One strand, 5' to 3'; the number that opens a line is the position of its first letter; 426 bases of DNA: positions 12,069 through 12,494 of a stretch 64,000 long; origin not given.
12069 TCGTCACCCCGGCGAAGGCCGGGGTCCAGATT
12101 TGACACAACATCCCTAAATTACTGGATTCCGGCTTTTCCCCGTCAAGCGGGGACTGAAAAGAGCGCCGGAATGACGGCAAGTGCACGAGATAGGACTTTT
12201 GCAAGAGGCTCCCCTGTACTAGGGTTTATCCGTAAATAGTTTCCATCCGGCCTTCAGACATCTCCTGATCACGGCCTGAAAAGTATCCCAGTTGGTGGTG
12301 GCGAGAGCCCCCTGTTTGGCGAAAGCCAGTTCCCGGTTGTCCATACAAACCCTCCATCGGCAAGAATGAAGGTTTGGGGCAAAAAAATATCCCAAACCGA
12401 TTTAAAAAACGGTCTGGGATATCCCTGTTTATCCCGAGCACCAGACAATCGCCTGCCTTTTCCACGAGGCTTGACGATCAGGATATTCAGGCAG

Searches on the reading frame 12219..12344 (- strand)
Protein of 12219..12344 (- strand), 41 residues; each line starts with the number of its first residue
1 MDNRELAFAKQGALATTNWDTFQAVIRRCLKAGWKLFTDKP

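Call 5: search_protein_families(library=pfam, proteins=[window:12219-12344:-], max_evalue=0.1)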
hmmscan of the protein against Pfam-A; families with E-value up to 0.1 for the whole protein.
window:12219-12344:- (41 aa): 0 families

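Call 9: find_homologous_proteins(query=window:12222-12344:-, max_evalue=10)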
Query seq(41 aa) (41 aa): 1 proteins with E <= 10 among 1 candidates.
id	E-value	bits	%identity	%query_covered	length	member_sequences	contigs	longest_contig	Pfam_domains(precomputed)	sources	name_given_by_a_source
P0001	1.5e-12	63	91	85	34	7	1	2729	-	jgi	jgi:hypothetical protein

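Call 11: find_encoding_contigs(protein=P0001, flank=10000, max_places=10)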
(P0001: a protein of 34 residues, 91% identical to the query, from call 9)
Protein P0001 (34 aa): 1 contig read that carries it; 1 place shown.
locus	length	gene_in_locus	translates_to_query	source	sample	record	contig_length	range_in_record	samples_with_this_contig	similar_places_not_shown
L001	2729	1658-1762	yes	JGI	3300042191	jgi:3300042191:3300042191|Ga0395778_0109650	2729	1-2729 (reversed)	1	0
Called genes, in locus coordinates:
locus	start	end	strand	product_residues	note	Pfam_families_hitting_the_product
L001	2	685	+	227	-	?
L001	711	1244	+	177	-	PF13432:TPR_16 (faint)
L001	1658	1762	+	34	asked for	-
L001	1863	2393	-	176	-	PF03167:UDG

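Call 16: find_related_loci(query=A2, collection=genome_contigs, flank=10000)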
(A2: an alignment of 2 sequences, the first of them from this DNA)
Query A2 (41 aa) in genome_contigs; peptide patterns used: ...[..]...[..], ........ (x = any residue, [..] = any of these).
50 stretches matched a pattern; 1 encode a relative of the query (tblastn E <= 1e-3); 1 distinct loci.
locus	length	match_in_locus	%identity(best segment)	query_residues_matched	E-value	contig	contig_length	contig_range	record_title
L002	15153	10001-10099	91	1-33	1e-18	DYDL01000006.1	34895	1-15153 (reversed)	MAG TPA_asm: Desulfocapsa sp. isolate IMS_BF-2 NODE_185_length_34911_cov_19.0267, whole genome shotgun sequence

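Call 22: find_related_loci(query=A3, collection=metagenome_contigs, flank=6000)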
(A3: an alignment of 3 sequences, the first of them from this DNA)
Query A3 (41 aa) in metagenome_contigs; peptide patterns used: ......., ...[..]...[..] (x = any residue, [..] = any of these).
82 stretches matched a pattern; 1 encode a relative of the query (tblastn E <= 1e-3); 1 distinct loci.
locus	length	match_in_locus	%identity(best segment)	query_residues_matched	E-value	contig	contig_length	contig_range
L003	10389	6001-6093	77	1-31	4e-15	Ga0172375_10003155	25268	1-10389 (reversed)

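Call 27: search_protein_families(library=pfam, proteins=[L003:6001-7068:+, L003:7081-8034:+, L003:8031-8846:+, L003:4911-5597:+], max_evalue=0.001)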
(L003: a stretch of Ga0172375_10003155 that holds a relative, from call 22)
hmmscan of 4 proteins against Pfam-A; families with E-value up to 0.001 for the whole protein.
L003:6001-7068:+ (355 aa): 1 family
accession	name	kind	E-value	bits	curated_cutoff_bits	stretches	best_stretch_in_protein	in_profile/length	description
PF06180.16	CbiK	-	1.2e-37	130.1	26.2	1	77-351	2-260/262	Cobalt chelatase (CbiK)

L003:7081-8034:+ (317 aa): 1 family
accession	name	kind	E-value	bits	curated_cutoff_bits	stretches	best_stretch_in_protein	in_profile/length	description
PF01297.22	ZnuA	-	6.2e-59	200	29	1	37-310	1-261/263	Zinc-uptake complex component A periplasmic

L003:8031-8846:+ (271 aa): 8 families
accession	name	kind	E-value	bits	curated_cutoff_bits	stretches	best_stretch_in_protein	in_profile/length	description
PF00005.33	ABC_tran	-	1.4e-24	87.7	25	1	28-170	1-136/137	ABC transporter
PF13304.12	AAA_21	-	3.2e-10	41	27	1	40-59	1-20/304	AAA domain, putative AbiEii toxin, Type IV TA system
PF02463.25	SMC_N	-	9.3e-09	35.5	40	0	38-59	24-48/220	RecF/RecN/SMC N terminal domain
PF13476.12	AAA_23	-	2e-05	25.8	27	1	37-58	18-39/201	AAA domain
PF13555.12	AAA_29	-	6.9e-05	23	27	1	29-58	13-42/61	P-loop containing region of AAA domain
PF13401.12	AAA_22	-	0.0001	23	27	1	38-173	5-96/130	AAA domain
PF13481.12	AAA_25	-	0.00069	19.7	27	0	34-167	29-150/195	AAA domain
PF13191.12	AAA_16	-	0.00083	20.3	32.6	0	33-77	19-63/167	AAA ATPase domain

L003:4911-5597:+ (228 aa): 1 family
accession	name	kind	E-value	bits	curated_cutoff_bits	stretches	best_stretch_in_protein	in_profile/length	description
PF19480.5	DUF6016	-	9.4e-11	42.8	27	1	79-147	3-69/141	Domain of unknown function (DUF6016)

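Call 28: find_homologous_proteins(query=L003:6001-7068:+, max_evalue=1e-20)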
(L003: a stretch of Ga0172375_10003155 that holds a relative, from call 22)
Query L003:6001-7068:+ (355 aa): 294 proteins with E <= 1e-20 among 8000 candidates; the best 120 are listed.
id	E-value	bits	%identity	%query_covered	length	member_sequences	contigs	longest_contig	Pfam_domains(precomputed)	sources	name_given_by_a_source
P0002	3.8e-238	807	100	100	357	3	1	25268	PF06180.17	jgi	-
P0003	2.1e-220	749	93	100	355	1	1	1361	PF06180.17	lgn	-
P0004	1.1e-196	671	85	100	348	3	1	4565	PF06180.17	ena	-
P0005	9.3e-178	609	75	100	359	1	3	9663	PF06180.17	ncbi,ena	-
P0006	3.5e-177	607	76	100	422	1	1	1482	PF06180.17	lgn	-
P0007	4.9e-177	606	76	100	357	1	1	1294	PF06180.17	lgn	-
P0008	6.4e-177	606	76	100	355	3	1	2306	PF06180.17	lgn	-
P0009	3.7e-176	603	76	100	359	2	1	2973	PF06180.17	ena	-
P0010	1.2e-175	602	74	100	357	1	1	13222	PF06180.17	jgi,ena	-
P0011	8.5e-173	592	74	100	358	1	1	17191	PF06180.17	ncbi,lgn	-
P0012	1.1e-172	592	73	100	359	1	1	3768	PF06180.17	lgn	-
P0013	2.3e-172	591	73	100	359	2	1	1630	PF06180.17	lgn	-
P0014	6.3e-172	589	74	100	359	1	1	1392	PF06180.17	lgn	-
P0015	2.3e-171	588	73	100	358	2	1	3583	PF06180.17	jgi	-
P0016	8.8e-171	586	74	100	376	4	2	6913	PF01903.23,PF06180.17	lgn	-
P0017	4.3e-170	583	71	100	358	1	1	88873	PF01903.23,PF06180.17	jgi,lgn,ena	-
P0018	1.4e-167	575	73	100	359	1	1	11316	PF06180.17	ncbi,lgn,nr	ncbi:MAG: sirohydrochlorin cobaltochelatase [Desulfobulbaceae bacterium]|nr:sirohydrochlorin cobalto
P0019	9.2e-165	566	69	100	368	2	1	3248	PF06180.17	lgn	-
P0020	3.2e-164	564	70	100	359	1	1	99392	PF06180.17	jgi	jgi:sirohydrochlorin cobaltochelatase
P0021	4.5e-164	564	69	100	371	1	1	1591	PF06180.17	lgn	-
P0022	1.1e-163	562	70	100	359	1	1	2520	PF01903.23,PF06180.17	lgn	-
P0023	2.4e-163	561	69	100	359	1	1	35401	PF06180.17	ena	-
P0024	2.0e-158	545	69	100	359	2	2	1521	PF06180.17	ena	-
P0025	2.8e-158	545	70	100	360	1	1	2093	PF06180.17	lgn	-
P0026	7.3e-157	540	67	100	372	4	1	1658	PF06180.17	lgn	-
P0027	2.3e-154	532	68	100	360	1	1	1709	PF06180.17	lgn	-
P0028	2.8e-154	531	64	100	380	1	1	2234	PF06180.17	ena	-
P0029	1.1e-153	529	66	100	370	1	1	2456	PF06180.17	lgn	-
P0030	1.4e-147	509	72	85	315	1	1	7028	PF06180.17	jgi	jgi:sirohydrochlorin cobaltochelatase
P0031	2.0e-142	492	63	99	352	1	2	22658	PF06180.17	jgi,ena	-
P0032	2.6e-142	492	61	100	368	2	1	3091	PF06180.17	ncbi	-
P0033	3.8e-140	485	60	100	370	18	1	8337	PF06180.17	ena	-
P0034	2.8e-133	462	60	100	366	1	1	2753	PF06180.17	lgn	-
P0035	6.3e-133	461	58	100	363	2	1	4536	PF01903.23,PF06180.17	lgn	-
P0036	2.6e-131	456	59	100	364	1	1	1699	PF06180.17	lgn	-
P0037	4.3e-130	452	69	85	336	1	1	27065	PF06180.17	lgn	-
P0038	5.7e-129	448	68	86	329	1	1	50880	PF06180.17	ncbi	-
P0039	3.1e-126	439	67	82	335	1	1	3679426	PF06180.17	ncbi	ncbi:sirohydrochlorin cobaltochelatase [Thiovibrio sp. JS02]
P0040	3.1e-125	436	57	99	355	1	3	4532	PF06180.17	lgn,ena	-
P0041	8.6e-125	434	65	87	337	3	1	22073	PF06180.17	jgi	-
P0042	4.9e-124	432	57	100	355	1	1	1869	PF01903.23,PF06180.17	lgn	-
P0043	7.5e-124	431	67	82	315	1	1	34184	PF06180.17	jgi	jgi:sirohydrochlorin cobaltochelatase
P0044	7.8e-124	431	55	100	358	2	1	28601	PF06180.17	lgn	-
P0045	1.3e-123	431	67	83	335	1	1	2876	PF06180.17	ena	-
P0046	1.8e-123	430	61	92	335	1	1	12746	PF06180.17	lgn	-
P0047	2.0e-123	430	66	85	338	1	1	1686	PF06180.17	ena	-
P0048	5.8e-123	428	55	100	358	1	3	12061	PF01903.23,PF06180.17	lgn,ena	-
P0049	1.3e-122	427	56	100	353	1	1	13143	PF06180.17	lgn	-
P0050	1.6e-122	427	64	82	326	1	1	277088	PF06180.17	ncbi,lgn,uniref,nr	ncbi:sirohydrochlorin cobaltochelatase [Geothermobacter ehrlichii]|uniref:Sirohydrochlorin cobaltoch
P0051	3.5e-122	426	64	88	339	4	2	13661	PF06180.17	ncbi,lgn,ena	-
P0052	6.7e-122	425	64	87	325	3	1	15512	PF06180.17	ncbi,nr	ncbi:MAG: sirohydrochlorin cobaltochelatase [Desulfobacterales bacterium]|nr:sirohydrochlorin cobalt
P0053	7.4e-122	425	57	100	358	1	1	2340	PF06180.17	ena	-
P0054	8.2e-122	425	61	88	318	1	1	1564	PF06180.17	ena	-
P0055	3.4e-121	423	56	100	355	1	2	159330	PF06180.17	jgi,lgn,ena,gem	-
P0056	4.1e-121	422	64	85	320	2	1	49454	PF06180.17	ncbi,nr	ncbi:MAG: sirohydrochlorin cobaltochelatase [Desulfobulbaceae bacterium]|nr:sirohydrochlorin cobalto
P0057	1.3e-120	421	64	82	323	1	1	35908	PF01903.23,PF06180.17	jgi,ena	-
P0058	1.5e-120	421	60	92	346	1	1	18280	PF06180.17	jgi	jgi:sirohydrochlorin cobaltochelatase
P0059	6.7e-120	418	64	83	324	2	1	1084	PF06180.17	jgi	jgi:sirohydrochlorin cobaltochelatase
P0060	8.8e-120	418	61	87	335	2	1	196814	PF06180.17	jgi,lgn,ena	-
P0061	1.3e-119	417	63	81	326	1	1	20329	PF06180.17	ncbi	-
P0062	3.6e-119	416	64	85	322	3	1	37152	PF06180.17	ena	-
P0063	8.7e-119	415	64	81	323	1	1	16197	PF06180.17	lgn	-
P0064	1.1e-118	414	54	100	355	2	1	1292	PF01903.23,PF06180.17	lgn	-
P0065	1.2e-118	414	62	87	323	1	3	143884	PF01903.23,PF06180.17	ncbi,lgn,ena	-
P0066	1.2e-118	414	63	86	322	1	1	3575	PF06180.17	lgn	-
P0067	1.4e-118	414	60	86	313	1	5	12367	PF01903.23,PF06180.17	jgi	jgi:sirohydrochlorin cobaltochelatase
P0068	3.0e-118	413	64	82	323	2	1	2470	PF01903.23,PF06180.17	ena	-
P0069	6.0e-118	412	59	85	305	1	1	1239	PF06180.17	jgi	jgi:sirohydrochlorin cobaltochelatase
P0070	2.4e-117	410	64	81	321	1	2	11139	PF06180.17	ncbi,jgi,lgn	-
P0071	2.9e-117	410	62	86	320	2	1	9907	PF06180.17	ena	-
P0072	9.5e-117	408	64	84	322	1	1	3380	PF06180.17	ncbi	-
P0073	1.1e-116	408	62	82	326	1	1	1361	PF06180.17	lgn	-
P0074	1.3e-116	408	63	86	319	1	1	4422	PF01903.23,PF06180.17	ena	-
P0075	1.7e-116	407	62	86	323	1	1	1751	PF06180.17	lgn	-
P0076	4.8e-116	406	59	86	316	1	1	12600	PF06180.17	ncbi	-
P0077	5.5e-116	405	59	86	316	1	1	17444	PF06180.17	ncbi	-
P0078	6.2e-116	405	60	87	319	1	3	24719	PF06180.17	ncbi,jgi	jgi:sirohydrochlorin cobaltochelatase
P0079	1.1e-115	405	63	86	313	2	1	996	PF01903.23,PF06180.17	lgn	-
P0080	1.9e-115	404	62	86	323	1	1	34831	PF06180.17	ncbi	-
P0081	3.4e-115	403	64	81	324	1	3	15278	PF06180.17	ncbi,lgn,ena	-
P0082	4.9e-115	402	60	86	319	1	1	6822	PF01903.23,PF06180.17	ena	-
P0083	5.6e-115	402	61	87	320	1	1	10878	PF06180.17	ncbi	ncbi:sirohydrochlorin cobaltochelatase [Thermodesulfobacteriota bacterium]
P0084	8.0e-115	402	60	88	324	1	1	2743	PF06180.17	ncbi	-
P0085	1.1e-114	401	60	87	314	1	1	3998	PF01903.23,PF06180.17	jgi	-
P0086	2.9e-114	400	62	82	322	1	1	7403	PF06180.17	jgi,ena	-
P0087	4.8e-114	399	56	86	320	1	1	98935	PF06180.17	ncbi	-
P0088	1.0e-113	398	60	85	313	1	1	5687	PF06180.17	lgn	-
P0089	1.6e-113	397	59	87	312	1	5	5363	PF06180.17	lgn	-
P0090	5.6e-113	396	60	82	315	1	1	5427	PF06180.17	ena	-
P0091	6.2e-113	395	62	81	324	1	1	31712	PF06180.17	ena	-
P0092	6.7e-113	395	60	87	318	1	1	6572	PF01903.23,PF06180.17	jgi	-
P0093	8.4e-113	395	61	86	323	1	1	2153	PF06180.17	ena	-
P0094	2.6e-112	393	55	92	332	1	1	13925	PF06180.17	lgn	-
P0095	1.3e-111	391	64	79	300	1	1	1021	PF06180.17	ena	-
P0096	2.6e-111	390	56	87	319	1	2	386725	PF06180.17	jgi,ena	-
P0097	1.4e-110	388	57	86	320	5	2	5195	PF01903.23,PF06180.17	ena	-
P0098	7.1e-109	382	58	82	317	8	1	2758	PF06180.17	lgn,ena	-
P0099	1.4e-108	381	56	85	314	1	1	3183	PF06180.17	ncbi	-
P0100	1.5e-106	374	58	86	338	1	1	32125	PF06180.17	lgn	-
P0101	1.9e-106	374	61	81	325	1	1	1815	PF01903.23,PF06180.17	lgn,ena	-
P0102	2.0e-106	374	61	79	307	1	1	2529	PF06180.17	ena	-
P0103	2.6e-106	374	56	86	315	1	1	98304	PF06180.17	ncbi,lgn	-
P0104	1.5e-105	371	56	82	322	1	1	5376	PF06180.17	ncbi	ncbi:MAG: sirohydrochlorin cobaltochelatase [Deferrisomatales bacterium]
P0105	2.4e-104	367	57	81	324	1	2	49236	PF06180.17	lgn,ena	-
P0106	3.4e-104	367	55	87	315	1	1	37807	PF06180.17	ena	-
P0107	4.4e-102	360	53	88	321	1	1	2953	PF01903.23,PF06180.17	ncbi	-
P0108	8.4e-102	359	54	86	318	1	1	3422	PF01903.23,PF06180.17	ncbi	-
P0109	1.1e-101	358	54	85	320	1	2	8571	PF01903.23,PF06180.17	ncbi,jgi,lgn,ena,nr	ncbi:MAG TPA: hypothetical protein ENK09_00120 [Nitrospirae bacterium]|nr:hypothetical protein [Nitr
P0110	1.7e-101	358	55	83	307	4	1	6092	PF06180.17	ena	-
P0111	2.6e-101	357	52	86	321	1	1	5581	PF01903.23,PF06180.17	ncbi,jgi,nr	ncbi:MAG: hypothetical protein GXO97_04310 [Nitrospirae bacterium]|nr:hypothetical protein [Nitrospi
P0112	3.5e-101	357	51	88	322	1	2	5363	PF01903.23,PF06180.17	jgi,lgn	jgi:sirohydrochlorin cobaltochelatase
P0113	4.6e-101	356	54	85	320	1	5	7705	PF01903.23,PF06180.17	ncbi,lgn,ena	-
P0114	6.0e-101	356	54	85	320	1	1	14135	PF01903.23,PF06180.17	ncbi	-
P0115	7.3e-101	356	54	86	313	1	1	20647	PF06180.17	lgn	-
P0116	9.9e-101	355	53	87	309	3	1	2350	PF06180.17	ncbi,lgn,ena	-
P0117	2.0e-100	354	54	83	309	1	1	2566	PF06180.17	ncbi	-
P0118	2.3e-100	354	54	83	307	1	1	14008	PF06180.17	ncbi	-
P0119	3.7e-100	353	55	83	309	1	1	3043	PF06180.17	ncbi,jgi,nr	ncbi:MAG: cobalamin biosynthesis protein CbiK [Deltaproteobacteria bacterium]|nr:cobalamin biosynthe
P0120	6.1e-100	353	52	87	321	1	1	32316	PF01903.23,PF06180.17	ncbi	-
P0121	7.2e-100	352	57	81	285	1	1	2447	PF01903.23,PF06180.17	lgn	-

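Call 30: search_protein_representatives(alignment_id=A2)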
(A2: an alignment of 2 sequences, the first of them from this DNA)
Query: 2 sequences, 41 profile positions. Proteins with E-value up to 0.001 (for the whole library): 65; up to 1e-10: 4; up to 1e-30: 0. The best 65 are listed.
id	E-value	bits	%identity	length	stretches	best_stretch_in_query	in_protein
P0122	5.4e-13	64.8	-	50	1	1-32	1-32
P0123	9.2e-13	64.1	-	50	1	1-31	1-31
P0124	2.2e-12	62.9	-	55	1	1-32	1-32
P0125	9.1e-11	57.7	-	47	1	1-32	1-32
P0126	3.4e-10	55.9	-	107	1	1-32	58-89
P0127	3.8e-10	55.7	-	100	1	1-30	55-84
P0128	4.5e-10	55.5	-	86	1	1-32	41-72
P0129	5.8e-10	55.1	-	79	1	1-31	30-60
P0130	9.5e-10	54.4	-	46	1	1-32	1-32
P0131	9.6e-10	54.4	-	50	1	1-31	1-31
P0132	1.0e-09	54.3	-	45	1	1-31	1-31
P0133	1.2e-09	54.1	-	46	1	1-32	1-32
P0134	1.3e-09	54.0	-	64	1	1-31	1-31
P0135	1.6e-09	53.7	-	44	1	1-33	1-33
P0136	1.7e-09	53.6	-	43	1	1-31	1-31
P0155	3.1e-06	43.2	-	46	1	1-32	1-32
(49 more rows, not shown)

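Call 34: find_encoding_contigs(protein=P0122, flank=5000, max_places=4)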
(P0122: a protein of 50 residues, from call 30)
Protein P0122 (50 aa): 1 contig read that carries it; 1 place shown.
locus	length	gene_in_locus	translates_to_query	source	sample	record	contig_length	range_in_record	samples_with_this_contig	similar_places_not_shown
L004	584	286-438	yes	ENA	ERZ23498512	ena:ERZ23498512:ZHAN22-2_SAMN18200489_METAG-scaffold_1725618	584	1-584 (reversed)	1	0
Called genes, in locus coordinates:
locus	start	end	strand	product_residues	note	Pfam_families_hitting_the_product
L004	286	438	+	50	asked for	-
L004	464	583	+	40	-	?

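Call 38: find_homologous_proteins(query=A4, max_evalue=0.01)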
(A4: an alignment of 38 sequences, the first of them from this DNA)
Query A4 (38 sequences) (41 aa, profile of the alignment): 152 proteins with E <= 0.01 among 195 candidates; the best 120 are listed.
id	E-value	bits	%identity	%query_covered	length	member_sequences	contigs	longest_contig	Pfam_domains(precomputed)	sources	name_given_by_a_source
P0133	1.5e-17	81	65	76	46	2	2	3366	-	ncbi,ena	-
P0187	2.6e-17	80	68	76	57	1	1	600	-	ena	-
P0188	4.3e-17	79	64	80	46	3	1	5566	-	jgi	jgi:hypothetical protein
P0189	5.3e-17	79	65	76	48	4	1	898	-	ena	-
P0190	6.0e-17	79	64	80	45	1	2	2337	-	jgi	jgi:hypothetical protein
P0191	7.6e-17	79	68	76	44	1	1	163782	-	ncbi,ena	-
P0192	9.6e-17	78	65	76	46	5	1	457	-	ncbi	-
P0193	1.2e-16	78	61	76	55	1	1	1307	-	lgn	-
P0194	1.4e-16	78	61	76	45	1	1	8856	-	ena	-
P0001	1.8e-16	77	91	85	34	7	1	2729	-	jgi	jgi:hypothetical protein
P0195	1.8e-16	77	63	73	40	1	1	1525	-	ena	-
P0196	2.2e-16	77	67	73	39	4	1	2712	-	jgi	jgi:hypothetical protein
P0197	3.6e-16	76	63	73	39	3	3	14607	-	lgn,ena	-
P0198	4.3e-16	76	63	78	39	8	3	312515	-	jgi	jgi:hypothetical protein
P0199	5.1e-16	76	58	76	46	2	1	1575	-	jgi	jgi:hypothetical protein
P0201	6.6e-16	76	58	76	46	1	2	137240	-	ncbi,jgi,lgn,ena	jgi:hypothetical protein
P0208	9.9e-16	75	65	76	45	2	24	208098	-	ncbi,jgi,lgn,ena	ncbi:hypothetical protein ACFL0S_12315 [Thermodesulfobacteriota bacterium]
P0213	1.5e-15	74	68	76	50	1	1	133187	-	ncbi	-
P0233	1.4e-14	71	69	78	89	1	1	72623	-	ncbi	-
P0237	2.7e-14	70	66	71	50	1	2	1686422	-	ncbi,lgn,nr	ncbi:MAG: hypothetical protein OEL83_01215 [Desulforhopalus sp.]|nr:hypothetical protein [Desulforho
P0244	1.0e-13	69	50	73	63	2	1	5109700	-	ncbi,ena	-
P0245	1.1e-13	68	50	73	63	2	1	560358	-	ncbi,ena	-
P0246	1.6e-13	68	58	80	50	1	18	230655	-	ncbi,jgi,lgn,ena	-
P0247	1.8e-13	68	50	73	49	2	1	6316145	-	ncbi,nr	ncbi:hypothetical protein [Desulfopila sp. IMCC35008]|nr:hypothetical protein [Desulfopila sp. IMCC3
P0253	7.7e-13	66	50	73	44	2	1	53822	-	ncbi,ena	-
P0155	8.6e-13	66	55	76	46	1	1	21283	-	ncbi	-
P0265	1.7e-12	65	47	98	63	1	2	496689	-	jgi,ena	-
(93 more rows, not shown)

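Call 39: find_encoding_contigs(protein=P0247, flank=6000, max_places=2)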
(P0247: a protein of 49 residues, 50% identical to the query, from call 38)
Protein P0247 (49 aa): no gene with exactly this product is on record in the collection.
